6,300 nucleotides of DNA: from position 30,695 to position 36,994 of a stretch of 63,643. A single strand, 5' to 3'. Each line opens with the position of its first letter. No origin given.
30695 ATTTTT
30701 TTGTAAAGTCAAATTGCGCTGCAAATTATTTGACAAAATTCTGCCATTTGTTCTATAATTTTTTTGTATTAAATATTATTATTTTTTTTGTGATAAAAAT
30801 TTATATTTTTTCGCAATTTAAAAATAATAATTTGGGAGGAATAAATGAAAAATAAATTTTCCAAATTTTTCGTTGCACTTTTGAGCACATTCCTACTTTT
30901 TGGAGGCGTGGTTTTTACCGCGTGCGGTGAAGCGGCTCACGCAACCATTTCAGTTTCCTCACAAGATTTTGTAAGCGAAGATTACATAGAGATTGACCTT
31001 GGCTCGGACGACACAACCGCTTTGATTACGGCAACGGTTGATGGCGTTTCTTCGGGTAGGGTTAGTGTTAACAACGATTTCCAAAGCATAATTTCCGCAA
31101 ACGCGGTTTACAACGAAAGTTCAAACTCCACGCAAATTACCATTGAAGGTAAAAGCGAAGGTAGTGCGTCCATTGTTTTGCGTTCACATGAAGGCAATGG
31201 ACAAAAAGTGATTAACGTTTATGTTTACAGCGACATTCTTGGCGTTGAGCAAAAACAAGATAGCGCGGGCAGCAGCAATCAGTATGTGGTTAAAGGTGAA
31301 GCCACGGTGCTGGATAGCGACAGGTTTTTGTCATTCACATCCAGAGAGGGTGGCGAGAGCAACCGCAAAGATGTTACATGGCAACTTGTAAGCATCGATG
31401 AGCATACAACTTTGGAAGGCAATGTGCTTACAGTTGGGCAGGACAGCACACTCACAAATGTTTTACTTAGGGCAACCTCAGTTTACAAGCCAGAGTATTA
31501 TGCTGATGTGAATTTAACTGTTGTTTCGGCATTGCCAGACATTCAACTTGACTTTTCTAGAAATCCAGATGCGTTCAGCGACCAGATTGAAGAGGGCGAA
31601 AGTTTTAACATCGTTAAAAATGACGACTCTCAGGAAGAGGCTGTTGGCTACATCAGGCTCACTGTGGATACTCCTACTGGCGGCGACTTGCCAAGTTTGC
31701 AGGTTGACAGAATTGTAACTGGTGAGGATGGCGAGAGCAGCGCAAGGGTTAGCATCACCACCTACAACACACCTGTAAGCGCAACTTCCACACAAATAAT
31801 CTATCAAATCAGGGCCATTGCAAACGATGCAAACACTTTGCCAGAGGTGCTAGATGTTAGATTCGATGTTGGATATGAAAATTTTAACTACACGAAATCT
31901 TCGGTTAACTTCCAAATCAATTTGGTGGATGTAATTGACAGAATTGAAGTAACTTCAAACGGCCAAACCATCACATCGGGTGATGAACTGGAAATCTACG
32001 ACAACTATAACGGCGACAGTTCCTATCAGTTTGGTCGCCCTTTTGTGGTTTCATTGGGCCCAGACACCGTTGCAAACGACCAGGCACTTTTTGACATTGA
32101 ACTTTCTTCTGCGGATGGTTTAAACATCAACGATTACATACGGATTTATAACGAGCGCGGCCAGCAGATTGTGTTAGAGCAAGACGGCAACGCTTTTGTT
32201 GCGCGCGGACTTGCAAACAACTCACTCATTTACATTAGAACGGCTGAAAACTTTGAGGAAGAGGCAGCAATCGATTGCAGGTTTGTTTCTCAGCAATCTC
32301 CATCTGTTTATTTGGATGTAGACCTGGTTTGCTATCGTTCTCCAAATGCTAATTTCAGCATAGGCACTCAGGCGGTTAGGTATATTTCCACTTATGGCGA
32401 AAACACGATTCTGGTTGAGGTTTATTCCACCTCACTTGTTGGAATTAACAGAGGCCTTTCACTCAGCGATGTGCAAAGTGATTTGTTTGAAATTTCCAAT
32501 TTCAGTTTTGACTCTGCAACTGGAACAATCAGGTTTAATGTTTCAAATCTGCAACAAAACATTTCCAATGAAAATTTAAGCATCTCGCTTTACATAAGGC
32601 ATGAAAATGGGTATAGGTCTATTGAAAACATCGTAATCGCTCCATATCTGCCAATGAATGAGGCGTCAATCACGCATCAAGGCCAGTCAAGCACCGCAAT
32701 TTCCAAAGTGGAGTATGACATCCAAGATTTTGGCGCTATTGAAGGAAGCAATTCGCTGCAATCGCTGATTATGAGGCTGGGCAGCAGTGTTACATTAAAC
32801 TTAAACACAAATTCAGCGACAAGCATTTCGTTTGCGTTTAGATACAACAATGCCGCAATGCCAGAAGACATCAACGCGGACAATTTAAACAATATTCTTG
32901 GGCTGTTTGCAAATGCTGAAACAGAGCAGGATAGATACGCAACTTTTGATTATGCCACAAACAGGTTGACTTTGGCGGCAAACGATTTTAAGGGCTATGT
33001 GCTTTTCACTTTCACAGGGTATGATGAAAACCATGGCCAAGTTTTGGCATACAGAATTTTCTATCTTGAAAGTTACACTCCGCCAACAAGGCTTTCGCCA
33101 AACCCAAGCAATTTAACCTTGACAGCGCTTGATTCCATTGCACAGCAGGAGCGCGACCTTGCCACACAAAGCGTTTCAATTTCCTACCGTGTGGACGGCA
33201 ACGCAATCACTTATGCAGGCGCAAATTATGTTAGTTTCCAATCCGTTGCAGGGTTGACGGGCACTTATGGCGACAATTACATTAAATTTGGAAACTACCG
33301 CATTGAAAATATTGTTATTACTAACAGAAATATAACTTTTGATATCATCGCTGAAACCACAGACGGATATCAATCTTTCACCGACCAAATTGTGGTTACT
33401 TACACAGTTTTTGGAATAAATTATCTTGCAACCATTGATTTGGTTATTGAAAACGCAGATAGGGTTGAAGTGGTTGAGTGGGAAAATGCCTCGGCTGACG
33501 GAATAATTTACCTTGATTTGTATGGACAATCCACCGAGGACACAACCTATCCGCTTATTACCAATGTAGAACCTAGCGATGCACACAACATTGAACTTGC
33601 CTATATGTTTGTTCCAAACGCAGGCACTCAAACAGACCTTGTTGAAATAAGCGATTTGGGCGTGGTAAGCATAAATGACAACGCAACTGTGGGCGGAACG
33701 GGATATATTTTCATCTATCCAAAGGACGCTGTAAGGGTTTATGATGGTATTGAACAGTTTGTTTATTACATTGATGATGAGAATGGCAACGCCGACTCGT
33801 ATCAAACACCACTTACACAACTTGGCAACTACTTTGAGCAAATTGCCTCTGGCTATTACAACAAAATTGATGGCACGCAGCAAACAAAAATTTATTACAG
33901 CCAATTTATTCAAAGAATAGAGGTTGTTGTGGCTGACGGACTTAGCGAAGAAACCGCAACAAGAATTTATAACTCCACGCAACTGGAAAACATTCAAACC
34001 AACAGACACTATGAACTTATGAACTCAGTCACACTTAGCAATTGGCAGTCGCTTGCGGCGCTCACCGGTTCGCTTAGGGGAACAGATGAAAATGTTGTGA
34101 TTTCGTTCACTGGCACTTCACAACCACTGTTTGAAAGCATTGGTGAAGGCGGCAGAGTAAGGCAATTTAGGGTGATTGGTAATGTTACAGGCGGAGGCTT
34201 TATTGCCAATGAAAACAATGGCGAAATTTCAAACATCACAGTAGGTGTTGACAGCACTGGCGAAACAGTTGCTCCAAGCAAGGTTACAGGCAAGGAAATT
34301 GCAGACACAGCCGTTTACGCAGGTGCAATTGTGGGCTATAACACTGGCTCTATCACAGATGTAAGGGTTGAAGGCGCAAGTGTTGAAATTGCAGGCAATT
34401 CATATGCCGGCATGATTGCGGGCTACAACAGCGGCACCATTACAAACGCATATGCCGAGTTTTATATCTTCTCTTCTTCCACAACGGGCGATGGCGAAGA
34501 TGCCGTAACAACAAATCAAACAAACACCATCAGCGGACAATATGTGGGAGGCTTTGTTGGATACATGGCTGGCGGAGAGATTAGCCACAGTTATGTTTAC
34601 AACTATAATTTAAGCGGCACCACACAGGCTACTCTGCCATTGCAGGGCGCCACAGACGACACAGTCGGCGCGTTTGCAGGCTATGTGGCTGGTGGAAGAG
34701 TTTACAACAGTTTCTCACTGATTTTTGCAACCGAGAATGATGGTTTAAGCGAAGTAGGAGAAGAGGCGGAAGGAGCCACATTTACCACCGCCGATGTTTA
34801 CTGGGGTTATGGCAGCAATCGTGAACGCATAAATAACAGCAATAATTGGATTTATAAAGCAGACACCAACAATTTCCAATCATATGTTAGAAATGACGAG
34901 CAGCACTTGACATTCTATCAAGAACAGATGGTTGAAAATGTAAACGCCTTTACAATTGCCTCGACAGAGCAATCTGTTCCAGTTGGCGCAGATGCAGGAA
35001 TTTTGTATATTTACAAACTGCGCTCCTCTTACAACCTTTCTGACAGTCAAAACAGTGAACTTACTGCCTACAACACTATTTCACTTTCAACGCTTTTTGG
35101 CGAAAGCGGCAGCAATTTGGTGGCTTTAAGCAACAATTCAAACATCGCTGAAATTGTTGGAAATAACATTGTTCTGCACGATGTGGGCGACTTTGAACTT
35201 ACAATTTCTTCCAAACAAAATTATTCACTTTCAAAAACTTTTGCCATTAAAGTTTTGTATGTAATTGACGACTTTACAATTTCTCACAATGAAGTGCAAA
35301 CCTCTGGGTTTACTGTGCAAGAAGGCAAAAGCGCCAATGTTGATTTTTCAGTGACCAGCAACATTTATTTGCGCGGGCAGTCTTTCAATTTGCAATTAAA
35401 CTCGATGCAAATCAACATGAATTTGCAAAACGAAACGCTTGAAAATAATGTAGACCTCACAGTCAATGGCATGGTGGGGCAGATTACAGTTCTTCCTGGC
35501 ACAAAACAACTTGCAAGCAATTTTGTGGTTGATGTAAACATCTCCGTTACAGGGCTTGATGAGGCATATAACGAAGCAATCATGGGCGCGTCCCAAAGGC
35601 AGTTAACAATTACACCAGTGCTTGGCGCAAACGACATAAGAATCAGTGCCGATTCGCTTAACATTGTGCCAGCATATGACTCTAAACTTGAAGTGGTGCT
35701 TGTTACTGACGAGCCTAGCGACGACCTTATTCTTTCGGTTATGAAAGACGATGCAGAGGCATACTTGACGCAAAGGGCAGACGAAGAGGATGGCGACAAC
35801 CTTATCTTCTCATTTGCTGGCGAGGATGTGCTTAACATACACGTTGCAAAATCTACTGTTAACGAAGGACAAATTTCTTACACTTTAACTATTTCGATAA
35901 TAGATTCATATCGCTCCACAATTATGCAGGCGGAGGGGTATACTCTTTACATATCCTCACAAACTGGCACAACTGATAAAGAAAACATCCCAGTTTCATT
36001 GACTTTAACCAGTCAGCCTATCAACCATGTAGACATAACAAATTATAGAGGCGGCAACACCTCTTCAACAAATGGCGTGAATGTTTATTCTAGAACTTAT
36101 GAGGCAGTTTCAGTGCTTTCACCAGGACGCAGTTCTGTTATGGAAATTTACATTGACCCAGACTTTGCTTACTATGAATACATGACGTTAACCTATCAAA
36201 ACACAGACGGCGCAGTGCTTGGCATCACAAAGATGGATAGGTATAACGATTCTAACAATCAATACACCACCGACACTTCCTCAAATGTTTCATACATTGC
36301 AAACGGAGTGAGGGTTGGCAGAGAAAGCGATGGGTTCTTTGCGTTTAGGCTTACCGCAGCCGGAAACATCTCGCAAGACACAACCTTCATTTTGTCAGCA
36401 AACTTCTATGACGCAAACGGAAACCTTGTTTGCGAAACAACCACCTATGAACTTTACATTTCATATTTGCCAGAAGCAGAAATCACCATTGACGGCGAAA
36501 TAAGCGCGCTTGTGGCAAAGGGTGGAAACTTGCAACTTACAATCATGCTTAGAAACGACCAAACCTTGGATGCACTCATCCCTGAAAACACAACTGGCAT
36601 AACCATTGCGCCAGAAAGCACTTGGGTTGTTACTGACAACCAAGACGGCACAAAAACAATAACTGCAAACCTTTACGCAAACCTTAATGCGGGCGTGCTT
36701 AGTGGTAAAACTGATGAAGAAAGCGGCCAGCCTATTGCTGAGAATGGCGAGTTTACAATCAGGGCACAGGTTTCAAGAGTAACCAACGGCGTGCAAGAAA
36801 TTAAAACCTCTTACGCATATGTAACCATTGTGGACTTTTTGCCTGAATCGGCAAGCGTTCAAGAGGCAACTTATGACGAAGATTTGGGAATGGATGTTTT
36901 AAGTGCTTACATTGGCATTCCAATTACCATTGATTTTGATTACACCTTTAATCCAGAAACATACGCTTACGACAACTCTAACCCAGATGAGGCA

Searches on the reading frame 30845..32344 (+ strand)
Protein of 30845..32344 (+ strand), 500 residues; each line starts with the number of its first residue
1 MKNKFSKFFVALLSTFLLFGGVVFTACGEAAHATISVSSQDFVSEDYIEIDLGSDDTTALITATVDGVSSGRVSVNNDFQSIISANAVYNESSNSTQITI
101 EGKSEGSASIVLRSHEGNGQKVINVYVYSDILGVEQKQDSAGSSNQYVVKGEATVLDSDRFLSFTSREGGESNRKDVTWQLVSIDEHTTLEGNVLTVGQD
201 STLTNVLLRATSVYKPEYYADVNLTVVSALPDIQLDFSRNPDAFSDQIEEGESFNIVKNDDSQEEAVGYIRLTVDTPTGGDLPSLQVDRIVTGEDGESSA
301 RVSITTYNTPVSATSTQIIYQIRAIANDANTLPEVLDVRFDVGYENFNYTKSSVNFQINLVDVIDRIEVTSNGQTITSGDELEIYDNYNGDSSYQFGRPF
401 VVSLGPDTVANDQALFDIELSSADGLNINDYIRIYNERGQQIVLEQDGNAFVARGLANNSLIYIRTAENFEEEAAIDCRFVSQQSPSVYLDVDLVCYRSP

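Call 16: search_protein_families(library=pfam, proteins=[window:30845-32344:+], max_evalue=1)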
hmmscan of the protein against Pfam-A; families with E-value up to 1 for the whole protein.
window:30845-32344:+ (500 aa): 0 families

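Call 31: find_homologous_proteins(query=window:30845-32344:+, max_evalue=0.001)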
Query window:30845-32344:+ (500 aa): 3 proteins with E <= 0.001 among 8000 candidates.
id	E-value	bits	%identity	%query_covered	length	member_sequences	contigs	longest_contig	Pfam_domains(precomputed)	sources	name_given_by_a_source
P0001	6.4e-140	485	72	64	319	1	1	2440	-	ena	-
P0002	6.6e-116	406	45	100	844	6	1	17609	-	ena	-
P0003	4.3e-74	268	68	39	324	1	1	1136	-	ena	-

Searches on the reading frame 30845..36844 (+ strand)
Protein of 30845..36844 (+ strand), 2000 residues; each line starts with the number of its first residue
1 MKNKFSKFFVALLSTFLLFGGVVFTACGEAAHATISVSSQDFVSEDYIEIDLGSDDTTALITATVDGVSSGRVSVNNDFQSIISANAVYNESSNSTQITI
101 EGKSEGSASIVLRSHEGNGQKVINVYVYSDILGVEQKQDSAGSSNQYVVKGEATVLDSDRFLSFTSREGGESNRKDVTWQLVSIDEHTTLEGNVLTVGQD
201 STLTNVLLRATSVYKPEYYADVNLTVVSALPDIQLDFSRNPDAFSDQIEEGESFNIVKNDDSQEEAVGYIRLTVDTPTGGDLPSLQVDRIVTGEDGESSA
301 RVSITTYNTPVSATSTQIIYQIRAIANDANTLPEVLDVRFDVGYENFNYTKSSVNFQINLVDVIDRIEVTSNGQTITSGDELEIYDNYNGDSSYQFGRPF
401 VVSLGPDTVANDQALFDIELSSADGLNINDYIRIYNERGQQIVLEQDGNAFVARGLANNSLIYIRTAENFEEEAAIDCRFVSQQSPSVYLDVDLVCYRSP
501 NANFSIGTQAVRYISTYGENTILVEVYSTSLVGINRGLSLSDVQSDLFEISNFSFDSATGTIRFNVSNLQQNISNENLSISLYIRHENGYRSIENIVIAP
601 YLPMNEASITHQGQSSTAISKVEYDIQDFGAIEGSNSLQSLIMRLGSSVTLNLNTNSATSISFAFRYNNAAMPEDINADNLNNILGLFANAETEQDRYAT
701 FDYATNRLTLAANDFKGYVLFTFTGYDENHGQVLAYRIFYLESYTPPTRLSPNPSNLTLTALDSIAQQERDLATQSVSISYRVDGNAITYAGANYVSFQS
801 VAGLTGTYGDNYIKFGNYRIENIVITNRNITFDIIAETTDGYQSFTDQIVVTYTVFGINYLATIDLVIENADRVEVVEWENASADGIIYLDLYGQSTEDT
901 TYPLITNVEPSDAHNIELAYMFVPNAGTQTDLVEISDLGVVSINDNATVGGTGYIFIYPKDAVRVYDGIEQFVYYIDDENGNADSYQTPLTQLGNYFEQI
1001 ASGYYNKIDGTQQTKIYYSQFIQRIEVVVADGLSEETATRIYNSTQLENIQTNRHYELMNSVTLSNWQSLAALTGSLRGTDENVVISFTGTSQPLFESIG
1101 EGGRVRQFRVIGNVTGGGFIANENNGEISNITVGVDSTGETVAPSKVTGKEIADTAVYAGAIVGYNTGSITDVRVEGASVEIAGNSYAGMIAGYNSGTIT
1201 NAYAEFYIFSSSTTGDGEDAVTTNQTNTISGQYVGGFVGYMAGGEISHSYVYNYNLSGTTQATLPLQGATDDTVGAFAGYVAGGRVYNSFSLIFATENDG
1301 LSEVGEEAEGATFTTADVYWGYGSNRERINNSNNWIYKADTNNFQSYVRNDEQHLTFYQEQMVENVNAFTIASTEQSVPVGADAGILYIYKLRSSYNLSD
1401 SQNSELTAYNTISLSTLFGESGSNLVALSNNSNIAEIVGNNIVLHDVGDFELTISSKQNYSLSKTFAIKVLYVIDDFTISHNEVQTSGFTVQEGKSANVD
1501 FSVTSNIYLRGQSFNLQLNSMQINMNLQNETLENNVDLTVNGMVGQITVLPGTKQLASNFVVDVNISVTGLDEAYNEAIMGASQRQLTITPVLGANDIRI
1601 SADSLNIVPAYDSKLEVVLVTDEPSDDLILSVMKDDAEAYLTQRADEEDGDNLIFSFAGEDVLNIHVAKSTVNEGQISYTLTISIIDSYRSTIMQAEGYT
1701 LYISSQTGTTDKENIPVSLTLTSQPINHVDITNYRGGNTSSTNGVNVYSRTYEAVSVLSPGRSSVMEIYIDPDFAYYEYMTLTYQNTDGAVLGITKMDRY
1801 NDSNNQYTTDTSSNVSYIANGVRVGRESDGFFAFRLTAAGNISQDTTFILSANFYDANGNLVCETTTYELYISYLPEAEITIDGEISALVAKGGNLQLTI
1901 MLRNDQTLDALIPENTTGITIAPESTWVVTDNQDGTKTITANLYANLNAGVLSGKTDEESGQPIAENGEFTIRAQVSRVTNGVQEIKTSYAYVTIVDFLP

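Call 7: search_protein_families(library=pfam, proteins=[window:30845-36844:+], max_evalue=10)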
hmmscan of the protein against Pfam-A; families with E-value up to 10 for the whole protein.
window:30845-36844:+ (2000 aa): 2 families
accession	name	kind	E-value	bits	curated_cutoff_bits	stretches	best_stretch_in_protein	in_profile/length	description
PF07581.17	Glug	-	4.9e-05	23.9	20.5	2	1156-1180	2-27/28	The GLUG motif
PF19640.4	DUF6143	-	0.046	14.1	27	1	1705-1751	86-132/182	Family of unknown function (DUF6143)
